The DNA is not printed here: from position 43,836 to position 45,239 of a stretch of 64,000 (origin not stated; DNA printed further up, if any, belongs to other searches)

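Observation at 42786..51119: Cluster of B-box-zinc-finger CPBP proteases, a double-zinc-ribbon membrane protein, an orphan MFP lipoprotein and an MrfA-like helicase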

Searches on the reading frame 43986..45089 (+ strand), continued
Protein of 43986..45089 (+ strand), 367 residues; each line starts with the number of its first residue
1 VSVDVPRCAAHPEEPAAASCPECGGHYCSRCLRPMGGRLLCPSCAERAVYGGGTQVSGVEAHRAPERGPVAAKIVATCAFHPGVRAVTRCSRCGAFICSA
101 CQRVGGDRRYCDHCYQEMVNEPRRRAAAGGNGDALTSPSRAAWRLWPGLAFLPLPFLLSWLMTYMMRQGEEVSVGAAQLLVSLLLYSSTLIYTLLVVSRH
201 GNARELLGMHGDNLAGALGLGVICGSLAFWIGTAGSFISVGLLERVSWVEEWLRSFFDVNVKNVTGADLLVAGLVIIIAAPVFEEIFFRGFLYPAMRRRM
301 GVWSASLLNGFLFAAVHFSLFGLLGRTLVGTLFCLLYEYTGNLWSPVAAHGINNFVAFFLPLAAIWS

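Call 31: find_related_loci(query=A2, collection=genome_contigs, flank=10000)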
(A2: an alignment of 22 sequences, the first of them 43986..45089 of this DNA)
Query A2 (367 aa) in genome_contigs; peptide patterns used: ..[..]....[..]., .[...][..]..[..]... (x = any residue, [..] = any of these).
600 stretches matched a pattern (row limit reached: there are more); 287 encode a relative of the query (tblastn E <= 1e-3); the best 80 are kept; 80 distinct loci.
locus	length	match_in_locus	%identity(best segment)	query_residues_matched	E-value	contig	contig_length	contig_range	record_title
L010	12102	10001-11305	61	6-366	2e-115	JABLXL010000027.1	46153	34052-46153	MAG: Actinomycetota bacterium isolate Ch49 contig27, whole genome shotgun sequence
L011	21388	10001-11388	46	6-365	6e-46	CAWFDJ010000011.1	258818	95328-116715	MAG: uncultured bacterium isolate MFD04716.bin.2.264 genome assembly, contig: contig_22871, whole genome shotgun sequenc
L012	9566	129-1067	30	6-367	9e-33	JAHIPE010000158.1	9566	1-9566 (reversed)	MAG: Actinomycetota bacterium isolate KR13_S3.mb.41 KR13_S3.mb.41_k141_231493, whole genome shotgun sequence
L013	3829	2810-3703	29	78-366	1e-31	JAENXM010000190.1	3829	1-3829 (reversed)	MAG: Actinomycetota bacterium isolate 14_8_m_bin1 k141_1617444_length_3829_cov_15.9626, whole genome shotgun sequence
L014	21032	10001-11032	47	8-354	1e-21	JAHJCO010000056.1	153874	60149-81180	MAG: Actinomycetota bacterium isolate Modern_marine.mb.309 Modern_marine.mb.309_k141_2325419, whole genome shotgun seque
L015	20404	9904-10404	36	178-350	1e-17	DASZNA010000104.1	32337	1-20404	MAG TPA_asm: Solirubrobacteraceae bacterium isolate SMAG_U5905 k141_5134090, whole genome shotgun sequence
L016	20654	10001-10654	32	117-358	5e-16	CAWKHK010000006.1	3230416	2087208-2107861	MAG: uncultured Solirubrobacteraceae bacterium isolate MFD05705.bin.2.106 genome assembly, contig: contig_35887, whole g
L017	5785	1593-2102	32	188-355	1e-15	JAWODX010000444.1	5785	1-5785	MAG: Planctomycetota bacterium isolate BLK5-2.bin.71 k191_1920683, whole genome shotgun sequence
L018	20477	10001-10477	33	195-354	2e-15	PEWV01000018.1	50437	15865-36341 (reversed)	MAG: Candidatus Omnitrophica bacterium CG07_land_8_20_14_0_80_42_15 CG07_land_8_20_14_0.80_scaffold_76_c, whole genome s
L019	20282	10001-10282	39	265-358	3e-15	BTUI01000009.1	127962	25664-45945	MAG: Chloroflexota bacterium AMX-MBFR-23 DNA, sequence09, whole genome shotgun sequence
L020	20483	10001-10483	35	183-350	3e-15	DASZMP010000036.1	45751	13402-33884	MAG TPA_asm: Solirubrobacteraceae bacterium isolate SMAG_U5894 k141_3322191, whole genome shotgun sequence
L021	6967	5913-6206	39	257-354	5e-15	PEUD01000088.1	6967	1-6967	MAG: Candidatus Omnitrophica bacterium CG02_land_8_20_14_3_00__42_8 CG02_land_8_20_14_3.00_150_scaffold_7442_c, whole ge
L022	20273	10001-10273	45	277-367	9e-15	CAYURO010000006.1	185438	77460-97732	MAG TPA_asm: uncultured Enterobacteriaceae bacterium isolate SRP272421_co4_693 genome assembly, contig: NODE_37_length_1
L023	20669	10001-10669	30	132-360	9e-15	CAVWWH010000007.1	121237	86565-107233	MAG: uncultured Solirubrobacterales bacterium isolate MFD00962.bin.2.17 genome assembly, contig: contig_224227, whole ge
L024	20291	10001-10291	35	270-363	4e-14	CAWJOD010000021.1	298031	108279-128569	MAG: uncultured Thermoleophilia bacterium isolate MFD02840.bin.2.312 genome assembly, contig: contig_93704, whole genome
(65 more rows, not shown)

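Call 51: search_solved_structures(query=A2, max_evalue=1)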
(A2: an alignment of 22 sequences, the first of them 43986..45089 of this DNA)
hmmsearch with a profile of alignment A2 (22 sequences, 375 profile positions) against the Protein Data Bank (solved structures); distinct sequences matched with E-value up to 1: 22.
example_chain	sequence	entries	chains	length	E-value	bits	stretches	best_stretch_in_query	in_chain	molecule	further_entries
5olm_A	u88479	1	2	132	0.0019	20.8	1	18-112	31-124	E3 ubiquitin-protein ligase TRIM21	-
1b8t_A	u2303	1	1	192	0.0032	20.1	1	2-124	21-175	PROTEIN (CRP1)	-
4cad_C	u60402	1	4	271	0.0068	19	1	278-327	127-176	RAS AND A-FACTOR CONVERTING ENZYME 1, RCE1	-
6fga_A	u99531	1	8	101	0.05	16.1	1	18-86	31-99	E3 ubiquitin-protein ligase TRIM21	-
2jun_A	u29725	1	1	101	0.055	16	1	4-33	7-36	Midline-1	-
8ams_C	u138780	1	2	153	0.067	15.7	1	17-108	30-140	Tripartite motif-containing protein 2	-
5nus_B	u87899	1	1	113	0.07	15.6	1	12-56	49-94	p44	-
1cxx_A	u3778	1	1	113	0.12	14.8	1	8-46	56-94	CYSTEINE AND GLYCINE-RICH PROTEIN CRP2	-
2ffw_A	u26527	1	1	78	0.13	14.8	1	4-33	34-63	Midline-1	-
1ibi_A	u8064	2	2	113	0.13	14.7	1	8-46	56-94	CYSTEINE-RICH PROTEIN 2 | CYSTEINE AND GLYCINE-RICH PROTEIN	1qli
2xeu_A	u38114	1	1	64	0.15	14.6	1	15-50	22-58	RING FINGER PROTEIN 4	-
2yvr_A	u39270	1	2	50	0.18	14.3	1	4-33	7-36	Transcription intermediary factor 1-beta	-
3ng2_A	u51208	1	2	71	0.2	14.2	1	16-50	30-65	RING finger protein 4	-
4ppe_A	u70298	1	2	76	0.23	13.9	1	16-50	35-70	E3 ubiquitin-protein ligase RNF4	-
2ctu_A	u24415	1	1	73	0.24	13.9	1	89-141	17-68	Zinc finger protein 483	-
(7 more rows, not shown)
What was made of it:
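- Closest known: Bacterial CPBP / Rce1-like glutamic intramembrane proteases. Same: The profile hits MmRce1 4CAD (E 0.007, call 51).
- Closest known: Eukaryotic B-box zinc fingers. Same: There are weak profile hits to TRIM21 and MID1 B-boxes (call 51).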

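Call 64: predict_structure(alignment_id=A2)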
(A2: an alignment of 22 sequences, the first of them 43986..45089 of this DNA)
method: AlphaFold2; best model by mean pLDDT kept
length: 367 residues; sequences in the alignment: 22
mean_pLDDT: 78.0   pTM: 0.64
mean pLDDT of the five models: 78.0, 76.7, 75.5, 74.9, 70.0
residues with pLDDT >= 90: 105; 70-90: 182; 50-70: 34; < 50: 46
segments of 3 or more residues with pLDDT < 50: 52-74, 124-143
pLDDT, mean of each block of 10 residues (from residue 1): 76 91 91 84 85 36 31 59 81 82 87 81 48 36 61 79 74 75 84 80 82 90 96 89 75 62 76 90 93 86 92 83 89 94 95 93 78
secondary structure, 60 per line:
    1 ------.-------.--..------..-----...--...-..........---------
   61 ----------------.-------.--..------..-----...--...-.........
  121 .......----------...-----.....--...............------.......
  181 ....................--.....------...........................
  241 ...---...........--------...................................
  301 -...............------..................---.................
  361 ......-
elements in order: E33-35 E38-40 H42-51 E103-105 E108-110 H112-127 H146-150 H153-167 H174-200 H203-207 H214-243 H247-257 H266-300 H302-316 H323-340 H344-366
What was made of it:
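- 43986..45089 (+): CPBP2, a 367-aa paralogous CPBP protease with two N-terminal B-box-like zinc fingers. AlphaFold2 gives mean pLDDT 78 (call 64).
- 44007..44117 (+): CPBP2 finger 1 (aa 8-44). The model shows a beta-hairpin plus helix at pLDDT 76-91 (call 64).
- Closest known: Eukaryotic B-box zinc fingers. Same: The model shows a beta-hairpin plus helix (call 64).
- Confident finger models (call 64).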

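Call 68: fold_search(model_id=the predicted structure, library=pdb)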
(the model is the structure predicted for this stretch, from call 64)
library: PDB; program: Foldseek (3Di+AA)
matches with E <= 10: 144; with E <= 0.001: 0
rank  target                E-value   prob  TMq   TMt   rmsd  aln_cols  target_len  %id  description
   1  6u0o_A                1.1e-01  0.80  0.25  0.34  14.9       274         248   14  Crystal structure of a peptidoglycan release complex, SagB-SpdC, in lipidic cubic phase (released 2020-09-23)
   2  1b8t_MODEL_1_A        1.9e-01  0.41  0.10  0.17  78.1       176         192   17  SOLUTION STRUCTURE OF THE CHICKEN CRP1 (released 1999-05-06)
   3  8xok                  7.2e-01  0.08  0.13  0.06  26.2       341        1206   17  Cryo-EM structure of human ABCC4 (released 2024-07-24)
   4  2d8y_MODEL_1_A        9.6e-01  0.69  0.09  0.35  11.2       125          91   13  Solution structure of the LIM domain of Epithelial protein lost in neoplasm (released 2006-06-08)
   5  9gs7_A                1.1e+00  0.08  0.16  0.18  20.8       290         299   13  Cryo-EM structure of human SLC35B1-E33A variant with AMP-PNP (released 2025-05-21)
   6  9krm                  1.1e+00  0.04  0.09  0.05  28.1       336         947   15  Cryo-EM structure of human ABCC4 (MTX-bound) (released 2025-09-24)
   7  7paf_A                1.3e+00  0.05  0.13  0.15  21.6       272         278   17  Streptococcus pneumoniae choline importer LicB in lipid nanodiscs (released 2022-03-16)
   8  8sx8                  1.3e+00  0.05  0.10  0.05  25.8       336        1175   15  Bovine multidrug resistance protein 4 (MRP4) bound to prostaglandin E1 in MSP lipid nanodisc (released 2024-01-17)
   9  8b70_A                1.3e+00  0.04  0.10  0.07  19.2       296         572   12  KimA from B. subtilis with nucleotide second-messenger c-di-AMP bound (released 2023-01-18)
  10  7jm6_A                1.4e+00  0.08  0.14  0.09  16.2       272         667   15  Structure of chicken CLC-7 (released 2020-09-02)
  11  9hz5_B                1.5e+00  0.13  0.19  0.17  22.5       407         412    9  Pre-clinical characterization of novel multi-client inhibitors of Sec61 with broad anti-tumor activity (released 2025-07-16)
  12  8swn                  1.6e+00  0.06  0.13  0.06  24.7       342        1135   12  Bovine multidrug resistance protein 4 (MRP4) E1202Q mutant bound to ATP in MSP lipid nanodisc (released 2024-01-17)
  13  6xbd_H                1.9e+00  0.03  0.09  0.12  26.3       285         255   14  Cryo-EM structure of MlaFEDB in nanodiscs with phospholipid substrates (released 2020-07-01)
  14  8rjb_1                1.9e+00  0.04  0.12  0.10  25.6       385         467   10  Structure of the rabbit 80S ribosome stalled on a 2-TMD rhodopsin intermediate in complex with Sec61-RAMP4 (released 2024-01-24)
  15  8j3z                  2.0e+00  0.04  0.11  0.05  26.0       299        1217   15  Cryo-EM structure of ATP-U46619-bound ABCC4 (released 2023-05-24)
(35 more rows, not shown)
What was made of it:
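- On B-box zinc finger (PF00643 / PF22586): However, Foldseek and profile matches to solved B-boxes are weak, and LIM domains score similarly (calls 51, 68).
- Closest known: Bacterial CPBP / Rce1-like glutamic intramembrane proteases. Same: The top PDB fold hit of the CPBP2 model is SpdC in the SagB-SpdC complex (6U0O_A; weak, E 0.11, prob 0.8; call 68).
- Closest known: Eukaryotic B-box zinc fingers. Different: Similarity to solved B-boxes is marginal (E 0.002-0.2), and LIM domains score about equally in the fold search (call 68).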

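Call 72: search_protein_families(library=padloc, proteins=[window:43986-45089:+], max_evalue=0.001)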
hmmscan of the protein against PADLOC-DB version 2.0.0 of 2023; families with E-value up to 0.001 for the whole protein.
window:43986-45089:+ (367 aa): 0 families

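Call 94: search_protein_families(library=pfam, proteins=[L011:17594-18283:+, L011:18280-19239:+, L011:17953-18909:-, L011:18960-20981:+, L011:19912-21309:-], max_evalue=0.0001)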
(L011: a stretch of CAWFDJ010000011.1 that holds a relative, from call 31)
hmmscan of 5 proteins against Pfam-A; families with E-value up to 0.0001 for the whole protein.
L011:17594-18283:+ (229 aa): 0 families

L011:18280-19239:+ (319 aa): 0 families

L011:17953-18909:- (318 aa): 2 families
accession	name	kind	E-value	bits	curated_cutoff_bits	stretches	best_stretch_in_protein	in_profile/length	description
PF03023.19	MurJ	-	8.2e-45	153.7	27.4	1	12-181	227-396/451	Lipid II flippase MurJ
PF01554.23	MatE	-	8.5e-07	29.2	24.9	1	19-155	30-161/161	MatE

L011:18960-20981:+ (673 aa): 0 families

L011:19912-21309:- (465 aa): 0 families
